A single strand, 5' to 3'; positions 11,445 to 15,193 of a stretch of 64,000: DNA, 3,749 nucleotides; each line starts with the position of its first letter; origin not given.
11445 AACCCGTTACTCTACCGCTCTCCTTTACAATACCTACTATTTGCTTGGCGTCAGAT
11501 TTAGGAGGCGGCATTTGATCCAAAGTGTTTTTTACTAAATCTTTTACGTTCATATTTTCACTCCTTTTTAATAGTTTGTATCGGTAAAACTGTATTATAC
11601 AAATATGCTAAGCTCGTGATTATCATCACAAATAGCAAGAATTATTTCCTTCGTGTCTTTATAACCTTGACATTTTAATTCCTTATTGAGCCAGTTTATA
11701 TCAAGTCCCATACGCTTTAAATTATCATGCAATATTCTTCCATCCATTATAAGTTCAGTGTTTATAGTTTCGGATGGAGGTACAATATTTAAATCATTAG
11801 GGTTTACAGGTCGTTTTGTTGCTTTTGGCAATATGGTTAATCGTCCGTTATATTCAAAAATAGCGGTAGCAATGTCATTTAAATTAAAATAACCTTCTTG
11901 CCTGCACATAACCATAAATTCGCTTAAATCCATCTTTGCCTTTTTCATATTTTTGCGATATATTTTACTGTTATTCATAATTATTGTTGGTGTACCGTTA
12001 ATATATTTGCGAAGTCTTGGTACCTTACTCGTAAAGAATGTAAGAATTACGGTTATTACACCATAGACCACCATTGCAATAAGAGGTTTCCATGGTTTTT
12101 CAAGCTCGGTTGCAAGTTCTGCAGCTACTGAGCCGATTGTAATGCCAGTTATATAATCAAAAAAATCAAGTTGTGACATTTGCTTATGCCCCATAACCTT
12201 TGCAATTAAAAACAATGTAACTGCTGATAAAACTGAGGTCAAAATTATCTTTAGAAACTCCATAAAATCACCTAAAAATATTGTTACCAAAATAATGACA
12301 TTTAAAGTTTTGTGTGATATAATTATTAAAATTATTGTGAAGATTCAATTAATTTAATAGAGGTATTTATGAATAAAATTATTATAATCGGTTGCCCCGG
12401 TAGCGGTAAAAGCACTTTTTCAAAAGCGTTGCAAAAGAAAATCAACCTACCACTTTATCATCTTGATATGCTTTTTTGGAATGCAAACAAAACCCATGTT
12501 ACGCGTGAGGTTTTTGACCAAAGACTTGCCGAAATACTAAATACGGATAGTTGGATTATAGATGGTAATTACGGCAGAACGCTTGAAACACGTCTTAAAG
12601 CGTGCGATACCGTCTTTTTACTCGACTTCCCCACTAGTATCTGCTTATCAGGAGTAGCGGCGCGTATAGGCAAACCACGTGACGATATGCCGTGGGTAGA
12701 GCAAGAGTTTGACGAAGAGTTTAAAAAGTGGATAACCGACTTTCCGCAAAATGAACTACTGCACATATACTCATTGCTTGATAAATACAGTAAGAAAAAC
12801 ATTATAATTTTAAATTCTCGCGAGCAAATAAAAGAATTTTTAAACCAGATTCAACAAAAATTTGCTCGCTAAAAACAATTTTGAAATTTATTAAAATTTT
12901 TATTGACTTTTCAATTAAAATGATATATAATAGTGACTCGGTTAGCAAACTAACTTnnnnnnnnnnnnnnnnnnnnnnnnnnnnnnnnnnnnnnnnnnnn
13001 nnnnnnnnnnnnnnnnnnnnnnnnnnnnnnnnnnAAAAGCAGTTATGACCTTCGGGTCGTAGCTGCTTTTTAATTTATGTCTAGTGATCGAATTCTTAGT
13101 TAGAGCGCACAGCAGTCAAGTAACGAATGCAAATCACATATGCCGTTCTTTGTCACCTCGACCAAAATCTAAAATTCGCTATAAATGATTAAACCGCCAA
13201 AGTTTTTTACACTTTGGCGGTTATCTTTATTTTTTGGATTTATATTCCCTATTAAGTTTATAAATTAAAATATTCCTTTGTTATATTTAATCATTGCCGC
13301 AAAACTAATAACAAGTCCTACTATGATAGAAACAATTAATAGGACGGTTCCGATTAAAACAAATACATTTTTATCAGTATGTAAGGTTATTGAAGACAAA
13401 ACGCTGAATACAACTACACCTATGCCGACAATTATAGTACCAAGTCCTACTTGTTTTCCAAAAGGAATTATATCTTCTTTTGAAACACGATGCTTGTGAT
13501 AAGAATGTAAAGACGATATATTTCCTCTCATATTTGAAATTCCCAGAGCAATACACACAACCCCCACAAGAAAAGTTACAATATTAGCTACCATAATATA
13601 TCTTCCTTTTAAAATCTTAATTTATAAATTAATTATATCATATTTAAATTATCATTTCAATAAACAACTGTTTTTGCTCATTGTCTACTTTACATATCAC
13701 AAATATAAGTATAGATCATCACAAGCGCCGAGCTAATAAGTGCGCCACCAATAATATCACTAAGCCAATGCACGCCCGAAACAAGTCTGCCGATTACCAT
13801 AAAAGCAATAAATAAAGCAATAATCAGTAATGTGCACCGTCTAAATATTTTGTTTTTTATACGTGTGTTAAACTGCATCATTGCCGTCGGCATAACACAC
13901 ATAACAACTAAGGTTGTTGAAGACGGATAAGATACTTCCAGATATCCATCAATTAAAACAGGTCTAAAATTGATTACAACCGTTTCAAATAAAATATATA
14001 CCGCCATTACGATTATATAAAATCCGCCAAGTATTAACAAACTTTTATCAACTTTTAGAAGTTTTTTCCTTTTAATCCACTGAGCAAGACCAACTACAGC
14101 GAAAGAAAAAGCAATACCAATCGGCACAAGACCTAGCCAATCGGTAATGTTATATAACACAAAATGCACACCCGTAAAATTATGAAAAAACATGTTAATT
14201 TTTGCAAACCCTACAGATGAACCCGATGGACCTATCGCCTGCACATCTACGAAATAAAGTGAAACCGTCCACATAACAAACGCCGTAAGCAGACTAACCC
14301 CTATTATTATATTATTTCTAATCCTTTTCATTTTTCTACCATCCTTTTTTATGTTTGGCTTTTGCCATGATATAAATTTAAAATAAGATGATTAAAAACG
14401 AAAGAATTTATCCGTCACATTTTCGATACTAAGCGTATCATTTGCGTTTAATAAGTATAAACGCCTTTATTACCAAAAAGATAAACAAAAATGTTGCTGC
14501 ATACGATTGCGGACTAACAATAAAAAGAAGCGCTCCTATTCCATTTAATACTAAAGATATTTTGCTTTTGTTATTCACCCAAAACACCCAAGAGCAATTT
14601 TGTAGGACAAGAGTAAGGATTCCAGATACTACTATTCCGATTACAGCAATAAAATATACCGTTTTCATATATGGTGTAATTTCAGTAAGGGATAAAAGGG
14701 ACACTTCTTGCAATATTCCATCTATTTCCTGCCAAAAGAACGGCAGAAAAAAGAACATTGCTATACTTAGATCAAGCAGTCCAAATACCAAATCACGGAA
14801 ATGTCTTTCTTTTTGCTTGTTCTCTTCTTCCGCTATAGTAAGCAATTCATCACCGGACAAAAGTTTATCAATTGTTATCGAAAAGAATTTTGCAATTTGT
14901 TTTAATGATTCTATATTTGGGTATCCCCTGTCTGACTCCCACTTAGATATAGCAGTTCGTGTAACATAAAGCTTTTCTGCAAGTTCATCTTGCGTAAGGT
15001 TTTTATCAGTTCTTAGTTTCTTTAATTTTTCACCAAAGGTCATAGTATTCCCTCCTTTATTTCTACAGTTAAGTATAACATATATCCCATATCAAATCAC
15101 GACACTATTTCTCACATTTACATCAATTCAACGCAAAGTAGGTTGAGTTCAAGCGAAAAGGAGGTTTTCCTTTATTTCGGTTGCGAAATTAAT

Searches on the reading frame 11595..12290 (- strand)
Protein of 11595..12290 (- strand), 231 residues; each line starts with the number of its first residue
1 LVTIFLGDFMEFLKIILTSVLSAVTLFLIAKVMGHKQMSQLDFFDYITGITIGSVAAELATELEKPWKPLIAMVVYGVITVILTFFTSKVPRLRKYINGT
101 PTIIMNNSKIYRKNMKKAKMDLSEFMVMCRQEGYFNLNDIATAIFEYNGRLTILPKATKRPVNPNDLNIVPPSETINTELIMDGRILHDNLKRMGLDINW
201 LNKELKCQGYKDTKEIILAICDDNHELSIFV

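Call 63: search_protein_families(library=pfam, proteins=[window:11595-12290:-], max_evalue=0.00001)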
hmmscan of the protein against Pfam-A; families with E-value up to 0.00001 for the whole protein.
window:11595-12290:- (231 aa): 1 family
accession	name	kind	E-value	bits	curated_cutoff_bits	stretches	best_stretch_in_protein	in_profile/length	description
PF04239.17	DUF421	-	1e-38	132.1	23.6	1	89-221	2-128/129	YetF C-terminal domain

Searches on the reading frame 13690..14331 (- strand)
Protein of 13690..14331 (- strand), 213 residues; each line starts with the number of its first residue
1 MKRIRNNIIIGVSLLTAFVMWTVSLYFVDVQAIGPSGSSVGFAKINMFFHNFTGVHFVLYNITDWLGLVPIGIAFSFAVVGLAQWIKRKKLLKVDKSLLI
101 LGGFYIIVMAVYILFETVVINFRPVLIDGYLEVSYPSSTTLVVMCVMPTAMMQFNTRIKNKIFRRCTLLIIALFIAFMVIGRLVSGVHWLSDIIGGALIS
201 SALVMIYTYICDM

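Call 63: search_protein_families(library=pfam, proteins=[window:13690-14331:-], max_evalue=0.00001)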
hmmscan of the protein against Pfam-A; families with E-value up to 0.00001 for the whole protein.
window:13690-14331:- (213 aa): 1 family
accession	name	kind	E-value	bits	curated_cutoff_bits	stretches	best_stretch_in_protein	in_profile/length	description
PF01569.27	PAP2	-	1e-10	41.9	27.2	1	133-210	49-124/130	PAP2 superfamily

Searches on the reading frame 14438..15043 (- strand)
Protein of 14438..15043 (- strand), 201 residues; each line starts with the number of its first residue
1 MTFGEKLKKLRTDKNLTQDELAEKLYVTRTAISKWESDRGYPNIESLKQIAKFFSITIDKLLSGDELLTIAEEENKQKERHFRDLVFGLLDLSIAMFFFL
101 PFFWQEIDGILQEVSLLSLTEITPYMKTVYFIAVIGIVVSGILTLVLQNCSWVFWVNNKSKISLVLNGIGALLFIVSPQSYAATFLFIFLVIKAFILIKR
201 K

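Call 63: search_protein_families(library=pfam, proteins=[window:14438-15043:-], max_evalue=0.00001)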
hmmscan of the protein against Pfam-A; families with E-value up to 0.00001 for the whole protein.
window:14438-15043:- (201 aa): 4 families
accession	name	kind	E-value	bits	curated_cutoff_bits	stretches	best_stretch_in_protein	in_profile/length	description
PF01381.28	HTH_3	-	1.8e-15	57.1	23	1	7-61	1-55/55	Helix-turn-helix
PF12844.13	HTH_19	-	4e-14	52.7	30.2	1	4-64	1-61/64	Helix-turn-helix domain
PF13560.12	HTH_31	-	5.1e-07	30.3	27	1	3-53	2-53/64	Helix-turn-helix domain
PF13443.12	HTH_26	-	1.6e-06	28.7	22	1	6-62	1-58/63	Cro/C1-type HTH DNA-binding domain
